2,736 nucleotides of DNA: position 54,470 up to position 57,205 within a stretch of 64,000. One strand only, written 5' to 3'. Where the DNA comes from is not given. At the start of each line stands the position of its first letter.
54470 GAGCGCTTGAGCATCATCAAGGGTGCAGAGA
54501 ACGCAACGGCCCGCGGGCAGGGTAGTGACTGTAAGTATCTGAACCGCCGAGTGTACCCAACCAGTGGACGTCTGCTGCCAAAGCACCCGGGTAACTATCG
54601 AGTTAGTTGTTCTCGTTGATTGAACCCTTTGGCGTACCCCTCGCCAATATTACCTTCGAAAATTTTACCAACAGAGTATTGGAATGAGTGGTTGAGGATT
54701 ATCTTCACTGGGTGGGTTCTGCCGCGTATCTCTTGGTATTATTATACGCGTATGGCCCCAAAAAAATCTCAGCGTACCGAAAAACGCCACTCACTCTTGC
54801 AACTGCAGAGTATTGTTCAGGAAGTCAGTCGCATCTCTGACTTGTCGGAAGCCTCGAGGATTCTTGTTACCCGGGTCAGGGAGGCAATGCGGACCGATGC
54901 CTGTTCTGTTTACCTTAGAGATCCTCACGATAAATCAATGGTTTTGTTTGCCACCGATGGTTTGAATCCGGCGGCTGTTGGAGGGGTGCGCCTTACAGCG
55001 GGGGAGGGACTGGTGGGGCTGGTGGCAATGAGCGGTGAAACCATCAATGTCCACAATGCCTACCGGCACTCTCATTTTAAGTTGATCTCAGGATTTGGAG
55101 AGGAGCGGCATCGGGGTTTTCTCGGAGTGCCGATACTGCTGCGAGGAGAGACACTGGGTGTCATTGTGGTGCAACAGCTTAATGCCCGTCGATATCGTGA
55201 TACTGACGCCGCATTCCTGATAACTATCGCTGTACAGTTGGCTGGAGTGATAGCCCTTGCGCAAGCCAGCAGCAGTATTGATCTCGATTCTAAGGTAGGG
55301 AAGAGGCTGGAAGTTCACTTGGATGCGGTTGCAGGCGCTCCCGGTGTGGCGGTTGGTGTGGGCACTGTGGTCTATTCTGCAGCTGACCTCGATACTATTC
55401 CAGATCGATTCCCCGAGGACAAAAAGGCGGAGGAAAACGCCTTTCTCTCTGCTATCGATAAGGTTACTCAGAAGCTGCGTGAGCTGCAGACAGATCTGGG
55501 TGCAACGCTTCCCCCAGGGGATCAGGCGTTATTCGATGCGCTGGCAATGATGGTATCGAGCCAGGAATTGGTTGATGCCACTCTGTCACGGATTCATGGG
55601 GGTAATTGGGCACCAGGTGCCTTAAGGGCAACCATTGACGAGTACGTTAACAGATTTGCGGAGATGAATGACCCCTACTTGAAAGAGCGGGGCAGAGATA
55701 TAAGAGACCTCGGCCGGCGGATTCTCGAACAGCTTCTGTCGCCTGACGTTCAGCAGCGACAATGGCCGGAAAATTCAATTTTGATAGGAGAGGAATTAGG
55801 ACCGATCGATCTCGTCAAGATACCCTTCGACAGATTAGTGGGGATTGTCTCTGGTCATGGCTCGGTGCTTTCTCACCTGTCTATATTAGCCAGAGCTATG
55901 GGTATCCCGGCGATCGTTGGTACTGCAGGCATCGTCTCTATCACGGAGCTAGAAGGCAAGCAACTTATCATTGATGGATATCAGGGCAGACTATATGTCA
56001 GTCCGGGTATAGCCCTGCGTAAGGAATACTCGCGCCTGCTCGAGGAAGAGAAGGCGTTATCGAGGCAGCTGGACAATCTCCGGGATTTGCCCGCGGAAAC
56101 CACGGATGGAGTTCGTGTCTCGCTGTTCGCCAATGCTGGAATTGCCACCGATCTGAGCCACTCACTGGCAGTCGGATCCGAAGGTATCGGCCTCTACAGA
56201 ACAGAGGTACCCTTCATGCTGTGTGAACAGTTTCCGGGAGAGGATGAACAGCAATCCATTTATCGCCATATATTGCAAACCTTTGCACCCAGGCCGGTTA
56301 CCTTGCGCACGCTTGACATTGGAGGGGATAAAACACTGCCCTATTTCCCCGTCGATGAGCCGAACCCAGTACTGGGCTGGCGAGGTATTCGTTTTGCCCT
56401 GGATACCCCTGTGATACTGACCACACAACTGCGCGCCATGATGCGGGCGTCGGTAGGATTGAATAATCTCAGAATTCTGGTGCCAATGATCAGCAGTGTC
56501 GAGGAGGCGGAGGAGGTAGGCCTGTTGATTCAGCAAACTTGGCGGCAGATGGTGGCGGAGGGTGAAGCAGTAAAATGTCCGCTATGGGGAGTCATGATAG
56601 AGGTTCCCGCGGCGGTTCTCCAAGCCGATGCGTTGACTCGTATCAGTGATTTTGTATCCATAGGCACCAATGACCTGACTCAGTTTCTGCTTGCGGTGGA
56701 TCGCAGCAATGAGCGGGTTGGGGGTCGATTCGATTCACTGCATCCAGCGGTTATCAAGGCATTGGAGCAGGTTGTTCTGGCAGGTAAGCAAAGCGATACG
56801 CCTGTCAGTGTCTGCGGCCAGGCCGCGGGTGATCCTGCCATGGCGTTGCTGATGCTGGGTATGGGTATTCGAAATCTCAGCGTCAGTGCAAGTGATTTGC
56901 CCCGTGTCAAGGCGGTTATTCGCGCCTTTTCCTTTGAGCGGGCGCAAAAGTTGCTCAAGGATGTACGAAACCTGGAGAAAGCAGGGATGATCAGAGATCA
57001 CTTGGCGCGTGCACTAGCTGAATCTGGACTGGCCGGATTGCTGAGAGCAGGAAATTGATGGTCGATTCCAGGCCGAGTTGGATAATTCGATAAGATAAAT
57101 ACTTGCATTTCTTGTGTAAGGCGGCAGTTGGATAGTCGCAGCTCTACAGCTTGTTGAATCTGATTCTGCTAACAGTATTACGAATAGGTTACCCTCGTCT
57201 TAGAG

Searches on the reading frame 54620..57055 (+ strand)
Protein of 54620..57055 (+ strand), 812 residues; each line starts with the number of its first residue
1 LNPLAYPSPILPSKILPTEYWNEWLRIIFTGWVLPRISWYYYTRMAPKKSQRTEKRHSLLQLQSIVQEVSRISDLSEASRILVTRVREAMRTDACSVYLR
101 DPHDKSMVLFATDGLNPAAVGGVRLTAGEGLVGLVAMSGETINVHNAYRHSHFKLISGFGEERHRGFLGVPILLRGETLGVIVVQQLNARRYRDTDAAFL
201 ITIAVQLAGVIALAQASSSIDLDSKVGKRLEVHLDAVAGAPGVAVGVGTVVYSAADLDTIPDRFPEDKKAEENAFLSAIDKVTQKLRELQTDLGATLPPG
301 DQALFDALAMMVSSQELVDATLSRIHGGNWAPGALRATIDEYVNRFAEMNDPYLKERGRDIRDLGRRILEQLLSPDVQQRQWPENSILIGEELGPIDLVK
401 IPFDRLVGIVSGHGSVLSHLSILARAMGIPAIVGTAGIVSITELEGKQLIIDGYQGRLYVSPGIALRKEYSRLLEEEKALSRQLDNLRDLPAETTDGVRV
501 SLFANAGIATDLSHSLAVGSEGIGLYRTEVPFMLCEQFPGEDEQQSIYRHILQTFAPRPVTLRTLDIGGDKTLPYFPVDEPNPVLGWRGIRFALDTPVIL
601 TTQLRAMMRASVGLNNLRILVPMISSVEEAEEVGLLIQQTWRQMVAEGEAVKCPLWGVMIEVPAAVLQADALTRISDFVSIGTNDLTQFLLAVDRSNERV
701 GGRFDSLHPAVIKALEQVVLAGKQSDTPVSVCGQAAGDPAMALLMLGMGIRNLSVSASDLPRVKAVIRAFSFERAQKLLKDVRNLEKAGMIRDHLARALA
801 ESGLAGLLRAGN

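Call 99: search_solved_structures(query=window:54620-57055:+, max_evalue=0.00001)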
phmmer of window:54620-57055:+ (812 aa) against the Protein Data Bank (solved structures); distinct sequences matched with E-value up to 0.00001: 37.
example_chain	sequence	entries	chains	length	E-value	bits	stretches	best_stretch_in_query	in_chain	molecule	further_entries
2hwg_A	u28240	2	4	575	5.1e-98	332.5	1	236-779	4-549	Phosphoenolpyruvate-protein phosphotransferase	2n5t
2kx9_A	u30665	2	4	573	5.2e-98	332.5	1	236-779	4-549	Phosphoenolpyruvate-protein phosphotransferase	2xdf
2l5h_A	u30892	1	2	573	8.1e-97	328.6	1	236-779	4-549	Phosphoenolpyruvate-protein phosphotransferase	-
2hro_A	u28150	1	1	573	2.2e-91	310.6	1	236-777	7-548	Phosphoenolpyruvate-protein phosphotransferase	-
2wqd_A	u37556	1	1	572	2.5e-86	293.9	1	236-773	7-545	PHOSPHOENOLPYRUVATE-PROTEIN PHOSPHOTRANSFERASE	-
2xz7_A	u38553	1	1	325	2.4e-79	270.8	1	484-793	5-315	PHOSPHOENOLPYRUVATE-PROTEIN KINASE (PTS SYSTEM EI COMPONENT IN BACTERIA)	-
2bg5_A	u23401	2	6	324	2.5e-79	270.8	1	484-793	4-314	PHOSPHOENOLPYRUVATE-PROTEIN KINASE | PHOSPHOENOLPYRUVATE-PROTEIN KINASE (PTS SYSTEM EI COMPONENT IN BACTERIA)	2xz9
6vbj_A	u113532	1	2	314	9.2e-76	259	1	492-793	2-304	Phosphoenolpyruvate-protein phosphotransferase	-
6vu0_A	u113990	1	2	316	6.7e-64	219.7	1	493-779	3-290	PEP-protein phosphotransferase system enzyme I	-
6v9k_A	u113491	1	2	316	7.5e-64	219.6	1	493-779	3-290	Phosphoenolpyruvate-protein phosphotransferase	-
8a8e_A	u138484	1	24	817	1.4e-51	179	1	397-768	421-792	Phosphoenolpyruvate synthase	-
5t1o_B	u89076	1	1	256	2.2e-35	125.4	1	236-484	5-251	Phosphoenolpyruvate-protein phosphotransferase PtsP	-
5t12_A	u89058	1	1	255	2.4e-35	125.3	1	236-484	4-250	Phosphoenolpyruvate--protein phosphotransferase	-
3ci6_A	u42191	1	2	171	6.5e-35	123.9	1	60-221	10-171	Phosphoenolpyruvate-protein phosphotransferase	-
3trc_A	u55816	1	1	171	1.8e-34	122.4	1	59-220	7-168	Phosphoenolpyruvate-protein phosphotransferase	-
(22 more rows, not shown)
